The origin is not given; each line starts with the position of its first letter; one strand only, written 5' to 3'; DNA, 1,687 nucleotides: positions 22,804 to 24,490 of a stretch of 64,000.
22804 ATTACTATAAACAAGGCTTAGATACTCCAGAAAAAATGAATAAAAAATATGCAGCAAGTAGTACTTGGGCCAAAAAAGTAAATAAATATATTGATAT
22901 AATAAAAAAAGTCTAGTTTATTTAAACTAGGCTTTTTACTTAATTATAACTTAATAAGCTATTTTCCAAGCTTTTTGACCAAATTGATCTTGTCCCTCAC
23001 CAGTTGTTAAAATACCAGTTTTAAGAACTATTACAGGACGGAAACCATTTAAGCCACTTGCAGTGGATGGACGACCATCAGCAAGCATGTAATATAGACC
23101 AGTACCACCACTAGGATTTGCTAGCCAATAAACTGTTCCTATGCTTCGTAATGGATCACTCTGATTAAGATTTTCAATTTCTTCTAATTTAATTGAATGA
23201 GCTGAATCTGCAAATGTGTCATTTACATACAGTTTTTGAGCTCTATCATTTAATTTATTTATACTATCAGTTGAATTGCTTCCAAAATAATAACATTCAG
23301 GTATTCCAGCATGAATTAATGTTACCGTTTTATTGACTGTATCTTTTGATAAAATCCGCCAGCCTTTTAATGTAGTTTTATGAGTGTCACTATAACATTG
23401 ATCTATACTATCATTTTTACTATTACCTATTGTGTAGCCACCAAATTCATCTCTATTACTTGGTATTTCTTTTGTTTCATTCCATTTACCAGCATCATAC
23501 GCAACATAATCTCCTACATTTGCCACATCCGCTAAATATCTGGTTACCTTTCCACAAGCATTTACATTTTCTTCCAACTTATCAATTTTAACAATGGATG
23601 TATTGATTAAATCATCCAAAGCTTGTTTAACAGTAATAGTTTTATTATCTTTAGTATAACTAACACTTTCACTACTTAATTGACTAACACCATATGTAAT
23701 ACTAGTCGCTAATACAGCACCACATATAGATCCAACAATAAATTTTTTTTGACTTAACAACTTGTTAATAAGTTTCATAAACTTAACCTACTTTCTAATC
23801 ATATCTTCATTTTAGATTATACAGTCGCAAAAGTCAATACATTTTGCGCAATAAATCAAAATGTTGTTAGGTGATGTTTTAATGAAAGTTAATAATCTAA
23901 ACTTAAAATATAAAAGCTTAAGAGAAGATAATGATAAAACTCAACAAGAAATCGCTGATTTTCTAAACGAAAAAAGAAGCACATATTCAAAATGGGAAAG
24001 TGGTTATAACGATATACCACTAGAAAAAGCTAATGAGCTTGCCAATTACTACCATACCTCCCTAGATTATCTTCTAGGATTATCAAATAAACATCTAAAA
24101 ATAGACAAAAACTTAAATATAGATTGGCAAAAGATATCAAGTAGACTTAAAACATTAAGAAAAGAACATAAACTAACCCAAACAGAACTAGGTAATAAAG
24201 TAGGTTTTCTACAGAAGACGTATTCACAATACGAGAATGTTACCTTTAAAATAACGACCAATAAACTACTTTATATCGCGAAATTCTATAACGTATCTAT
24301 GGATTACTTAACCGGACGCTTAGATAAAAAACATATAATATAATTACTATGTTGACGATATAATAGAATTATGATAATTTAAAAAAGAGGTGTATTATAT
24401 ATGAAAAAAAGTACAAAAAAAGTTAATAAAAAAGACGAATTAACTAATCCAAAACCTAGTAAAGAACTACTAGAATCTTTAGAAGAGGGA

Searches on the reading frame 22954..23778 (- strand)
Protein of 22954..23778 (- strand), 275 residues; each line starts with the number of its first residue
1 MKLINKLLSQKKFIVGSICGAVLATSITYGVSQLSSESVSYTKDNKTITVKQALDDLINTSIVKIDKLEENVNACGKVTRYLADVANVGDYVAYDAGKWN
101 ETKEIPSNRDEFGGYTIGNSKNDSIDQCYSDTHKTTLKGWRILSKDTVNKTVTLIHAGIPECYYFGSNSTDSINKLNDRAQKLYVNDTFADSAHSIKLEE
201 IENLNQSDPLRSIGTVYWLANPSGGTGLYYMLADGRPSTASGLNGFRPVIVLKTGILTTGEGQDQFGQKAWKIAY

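Call 6: search_protein_families(library=pfam, proteins=[window:22954-23778:-], max_evalue=0.01)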
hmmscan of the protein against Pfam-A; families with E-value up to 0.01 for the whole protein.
window:22954-23778:- (275 aa): 0 families

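Call 25: search_protein_families(library=pfam, proteins=[window:22954-23778:-], max_evalue=10)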
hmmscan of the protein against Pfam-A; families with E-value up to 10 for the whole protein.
window:22954-23778:- (275 aa): 1 family
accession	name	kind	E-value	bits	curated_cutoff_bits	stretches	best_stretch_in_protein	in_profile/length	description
PF00861.27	Ribosomal_L18p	-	0.21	12.4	27.8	1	40-97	28-82/116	Ribosomal L18 of archaea, bacteria, mitoch. and chloroplast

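Call 56: search_protein_families(library=ncbifam, proteins=[window:22954-23778:-], max_evalue=0.01)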
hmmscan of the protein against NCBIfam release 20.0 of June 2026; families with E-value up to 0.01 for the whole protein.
window:22954-23778:- (275 aa): 1 family
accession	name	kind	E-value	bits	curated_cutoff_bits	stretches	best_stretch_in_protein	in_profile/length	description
TIGR03726.1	strep_RK_lipo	domain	0.008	16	20.85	0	11-32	5-26/34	putative cross-wall-targeting lipoprotein signal domain-containing protein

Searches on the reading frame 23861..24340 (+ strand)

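Call 6: search_protein_families(library=pfam, proteins=[window:23861-24340:+], max_evalue=0.01)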
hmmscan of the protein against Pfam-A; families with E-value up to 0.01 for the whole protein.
window:23861-24340:+ (160 aa): 8 families
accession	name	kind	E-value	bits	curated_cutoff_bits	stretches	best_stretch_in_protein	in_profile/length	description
PF01381.28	HTH_3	-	9.8e-24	83.6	23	2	18-71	2-55/55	Helix-turn-helix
PF12844.13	HTH_19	-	1.5e-14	54.1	30.2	2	94-150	2-58/64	Helix-turn-helix domain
PF13560.12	HTH_31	-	4.3e-12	46.6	27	2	18-68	7-58/64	Helix-turn-helix domain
PF13443.12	HTH_26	-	0.0013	19.4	22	0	95-147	1-54/63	Cro/C1-type HTH DNA-binding domain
PF04545.22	Sigma70_r4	-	0.0018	18.2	24.1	0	20-41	15-36/50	Sigma-70, region 4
PF17762.8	HTH_ParB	-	0.0028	18.2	22.6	0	96-120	12-36/102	ParB HTH domain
PF07022.19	Phage_CI_repr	-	0.008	16.9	22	0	26-73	13-59/65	Bacteriophage CI repressor helix-turn-helix domain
PF13837.12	Myb_DNA-bind_4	-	0.0087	16.9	27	0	86-126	32-71/89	Myb/SANT-like DNA-binding domain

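Call 56: search_protein_families(library=ncbifam, proteins=[window:23861-24340:+], max_evalue=0.01)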
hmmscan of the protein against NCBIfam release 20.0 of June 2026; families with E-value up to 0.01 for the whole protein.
window:23861-24340:+ (160 aa): 11 families
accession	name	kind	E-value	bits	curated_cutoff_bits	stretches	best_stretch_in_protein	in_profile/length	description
NF041951.1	phage_RstR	subfamily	8.1e-25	87.2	80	2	91-157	2-68/108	RstR family transcriptional repressor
NF041575.1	antitoxPezA_Strep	equivalog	3.4e-12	46.6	290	1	92-148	2-58/158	type II toxin-antitoxin system antitoxin PezA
NF007271.0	PRK09726.1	equivalog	1.1e-10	41.4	79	1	91-148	12-69/88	type II toxin-antitoxin system antitoxin HipB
NF047948.1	male_kill_WMK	equivalog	1.1e-10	41.4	300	2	91-150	5-64/300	WO male-killing family protein Wmk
TIGR03830.1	CxxCG_CxxCG_HTH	subfamily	5e-08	32.8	61.8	1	90-133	64-109/127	type II TA system antitoxin MqsA family protein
NF007257.0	PRK09706.1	subfamily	6.7e-07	29.2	101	1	90-149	4-63/135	transcriptional repressor DicA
NF052239.1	antitox_spr1629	equivalog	1.5e-05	24.3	335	1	94-151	5-62/377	spr1629 family repressor/antitoxin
NF003162.0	PRK04140.1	equivalog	3e-05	23.2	263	0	94-144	129-179/317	transcriptional regulator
TIGR03070.1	couple_hipB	subfamily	7.1e-05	22.7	71.65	1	91-137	2-48/58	type II toxin-antitoxin system Y4mF family antitoxin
NF040522.1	VC1465_fam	subfamily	0.0011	19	70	0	18-53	2-37/111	VC1465 family Xer recombination activation factor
NF047542.1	telomere_Tap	equivalog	0.003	16.3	600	0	18-51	23-56/695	telomere-associated protein Tap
